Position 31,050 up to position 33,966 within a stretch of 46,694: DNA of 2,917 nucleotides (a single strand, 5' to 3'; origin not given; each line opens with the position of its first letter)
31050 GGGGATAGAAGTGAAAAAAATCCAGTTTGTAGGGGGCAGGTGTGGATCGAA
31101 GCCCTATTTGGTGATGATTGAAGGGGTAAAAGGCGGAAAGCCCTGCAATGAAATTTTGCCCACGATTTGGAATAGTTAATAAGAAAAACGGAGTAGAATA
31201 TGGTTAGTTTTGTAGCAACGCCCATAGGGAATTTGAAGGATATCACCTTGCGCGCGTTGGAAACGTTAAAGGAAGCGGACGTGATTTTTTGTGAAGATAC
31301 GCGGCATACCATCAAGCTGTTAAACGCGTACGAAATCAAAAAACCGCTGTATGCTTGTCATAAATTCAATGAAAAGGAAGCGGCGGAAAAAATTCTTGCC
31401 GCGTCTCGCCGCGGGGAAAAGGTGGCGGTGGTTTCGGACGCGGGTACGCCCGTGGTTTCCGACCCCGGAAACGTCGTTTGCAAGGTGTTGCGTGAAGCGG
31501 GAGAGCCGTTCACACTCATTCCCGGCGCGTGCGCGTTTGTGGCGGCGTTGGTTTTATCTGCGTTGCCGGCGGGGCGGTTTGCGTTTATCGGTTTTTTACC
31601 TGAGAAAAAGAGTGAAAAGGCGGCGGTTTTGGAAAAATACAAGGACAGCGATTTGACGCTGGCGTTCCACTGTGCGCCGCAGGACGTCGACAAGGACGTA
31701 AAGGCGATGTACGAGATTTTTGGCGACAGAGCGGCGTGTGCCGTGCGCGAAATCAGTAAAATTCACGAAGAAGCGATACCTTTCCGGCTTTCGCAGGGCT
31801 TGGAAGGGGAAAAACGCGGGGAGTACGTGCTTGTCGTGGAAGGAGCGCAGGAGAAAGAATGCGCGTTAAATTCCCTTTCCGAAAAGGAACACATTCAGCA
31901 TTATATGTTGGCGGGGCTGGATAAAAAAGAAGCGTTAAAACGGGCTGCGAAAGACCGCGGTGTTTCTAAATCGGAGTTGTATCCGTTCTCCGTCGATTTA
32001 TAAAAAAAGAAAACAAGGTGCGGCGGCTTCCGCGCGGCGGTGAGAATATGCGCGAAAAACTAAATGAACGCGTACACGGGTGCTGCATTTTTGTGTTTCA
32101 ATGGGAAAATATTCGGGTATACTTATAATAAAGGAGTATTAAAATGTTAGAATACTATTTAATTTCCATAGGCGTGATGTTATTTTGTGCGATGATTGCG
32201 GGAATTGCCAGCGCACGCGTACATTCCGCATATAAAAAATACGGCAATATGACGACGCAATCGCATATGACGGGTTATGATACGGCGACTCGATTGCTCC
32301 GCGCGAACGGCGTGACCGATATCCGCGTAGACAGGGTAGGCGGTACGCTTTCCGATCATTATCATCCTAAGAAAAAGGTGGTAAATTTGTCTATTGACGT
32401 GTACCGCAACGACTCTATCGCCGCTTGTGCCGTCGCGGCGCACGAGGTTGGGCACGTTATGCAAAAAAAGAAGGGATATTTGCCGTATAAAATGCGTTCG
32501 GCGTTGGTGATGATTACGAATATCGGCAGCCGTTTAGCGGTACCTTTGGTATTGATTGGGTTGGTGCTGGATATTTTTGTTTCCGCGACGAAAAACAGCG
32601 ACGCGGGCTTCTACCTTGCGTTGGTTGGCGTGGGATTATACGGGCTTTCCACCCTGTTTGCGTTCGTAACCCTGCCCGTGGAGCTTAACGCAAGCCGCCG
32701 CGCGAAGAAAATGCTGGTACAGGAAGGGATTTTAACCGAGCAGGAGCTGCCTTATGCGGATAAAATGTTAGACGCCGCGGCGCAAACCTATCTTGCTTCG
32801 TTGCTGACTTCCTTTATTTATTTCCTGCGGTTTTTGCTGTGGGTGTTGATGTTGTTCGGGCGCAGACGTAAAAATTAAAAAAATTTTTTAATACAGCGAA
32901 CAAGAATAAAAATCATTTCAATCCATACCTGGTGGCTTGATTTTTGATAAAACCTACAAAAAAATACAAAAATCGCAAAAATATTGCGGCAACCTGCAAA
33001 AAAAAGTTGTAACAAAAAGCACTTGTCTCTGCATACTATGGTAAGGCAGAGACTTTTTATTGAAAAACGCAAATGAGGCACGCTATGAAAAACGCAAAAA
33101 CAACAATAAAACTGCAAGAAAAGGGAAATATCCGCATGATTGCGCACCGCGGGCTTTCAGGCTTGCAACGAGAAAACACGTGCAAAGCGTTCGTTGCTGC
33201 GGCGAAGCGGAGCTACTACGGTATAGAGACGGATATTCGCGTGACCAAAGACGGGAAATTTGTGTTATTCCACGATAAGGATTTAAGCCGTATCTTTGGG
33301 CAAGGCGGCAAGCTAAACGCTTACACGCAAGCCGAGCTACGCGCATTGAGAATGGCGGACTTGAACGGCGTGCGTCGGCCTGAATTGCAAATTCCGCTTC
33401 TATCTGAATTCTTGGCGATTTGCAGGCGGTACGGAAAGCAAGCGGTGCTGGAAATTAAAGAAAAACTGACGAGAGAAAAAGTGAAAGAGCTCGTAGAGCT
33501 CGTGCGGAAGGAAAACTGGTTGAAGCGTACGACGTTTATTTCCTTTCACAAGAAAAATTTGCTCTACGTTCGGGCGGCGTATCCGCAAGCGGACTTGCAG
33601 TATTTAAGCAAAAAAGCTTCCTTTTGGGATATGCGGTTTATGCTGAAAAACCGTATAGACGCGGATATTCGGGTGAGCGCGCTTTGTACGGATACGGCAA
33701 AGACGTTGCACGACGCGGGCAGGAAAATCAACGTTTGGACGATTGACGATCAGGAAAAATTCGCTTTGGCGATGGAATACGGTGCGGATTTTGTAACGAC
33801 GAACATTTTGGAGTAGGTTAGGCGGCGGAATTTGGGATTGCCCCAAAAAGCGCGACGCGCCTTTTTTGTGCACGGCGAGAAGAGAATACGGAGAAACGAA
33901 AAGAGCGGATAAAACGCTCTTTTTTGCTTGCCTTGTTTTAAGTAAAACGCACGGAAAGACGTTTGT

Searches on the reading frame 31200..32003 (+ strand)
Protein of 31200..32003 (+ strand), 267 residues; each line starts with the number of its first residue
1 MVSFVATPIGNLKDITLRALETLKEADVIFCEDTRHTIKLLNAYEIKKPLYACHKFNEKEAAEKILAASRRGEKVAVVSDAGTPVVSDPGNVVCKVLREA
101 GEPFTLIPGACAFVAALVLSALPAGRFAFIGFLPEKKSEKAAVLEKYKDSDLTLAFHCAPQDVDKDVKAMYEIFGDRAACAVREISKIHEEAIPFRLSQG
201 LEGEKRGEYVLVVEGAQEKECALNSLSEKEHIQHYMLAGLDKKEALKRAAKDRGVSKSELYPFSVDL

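Call 9: search_protein_families(library=pfam, proteins=[window:31200-32003:+])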
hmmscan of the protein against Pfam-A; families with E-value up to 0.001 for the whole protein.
window:31200-32003:+ (267 aa): 1 family
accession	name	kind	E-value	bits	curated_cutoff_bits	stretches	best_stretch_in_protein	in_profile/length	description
PF00590.25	TP_methylase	-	1.1e-27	97.9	27.8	1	1-197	1-208/212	Tetrapyrrole (Corrin/Porphyrin) Methylases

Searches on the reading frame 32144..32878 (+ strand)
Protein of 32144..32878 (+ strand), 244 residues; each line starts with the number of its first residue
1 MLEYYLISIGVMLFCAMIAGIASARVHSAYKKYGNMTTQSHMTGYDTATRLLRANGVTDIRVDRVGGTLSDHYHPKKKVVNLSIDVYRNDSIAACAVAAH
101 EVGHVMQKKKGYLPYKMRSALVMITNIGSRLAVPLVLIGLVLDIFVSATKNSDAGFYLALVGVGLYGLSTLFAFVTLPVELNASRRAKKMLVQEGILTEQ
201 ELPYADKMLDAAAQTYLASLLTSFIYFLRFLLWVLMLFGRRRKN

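Call 9: search_protein_families(library=pfam, proteins=[window:32144-32878:+])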
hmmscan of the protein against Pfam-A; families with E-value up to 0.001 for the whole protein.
window:32144-32878:+ (244 aa): 1 family
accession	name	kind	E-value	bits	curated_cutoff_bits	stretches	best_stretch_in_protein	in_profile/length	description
PF04298.18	Zn_peptidase_2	-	4.7e-75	252.3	27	1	11-233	4-216/218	Putative neutral zinc metallopeptidase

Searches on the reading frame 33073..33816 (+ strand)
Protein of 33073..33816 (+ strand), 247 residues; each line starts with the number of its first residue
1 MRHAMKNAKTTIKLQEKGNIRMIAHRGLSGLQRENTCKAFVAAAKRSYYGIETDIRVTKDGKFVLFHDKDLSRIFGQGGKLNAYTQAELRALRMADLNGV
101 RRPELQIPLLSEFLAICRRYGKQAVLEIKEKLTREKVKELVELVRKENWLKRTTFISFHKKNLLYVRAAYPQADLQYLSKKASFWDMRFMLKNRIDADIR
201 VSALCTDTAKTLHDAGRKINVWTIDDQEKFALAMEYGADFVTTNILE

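Call 9: search_protein_families(library=pfam, proteins=[window:33073-33816:+])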
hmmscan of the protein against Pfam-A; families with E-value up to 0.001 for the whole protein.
window:33073-33816:+ (247 aa): 2 families
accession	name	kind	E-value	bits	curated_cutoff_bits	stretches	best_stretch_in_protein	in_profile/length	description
PF03009.23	GDPD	-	2.1e-31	110.3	23.6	1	25-244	1-240/244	Glycerophosphoryl diester phosphodiesterase family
PF13653.12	GDPD_2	-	3.1e-05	24.8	27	1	218-244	1-27/30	Glycerophosphoryl diester phosphodiesterase family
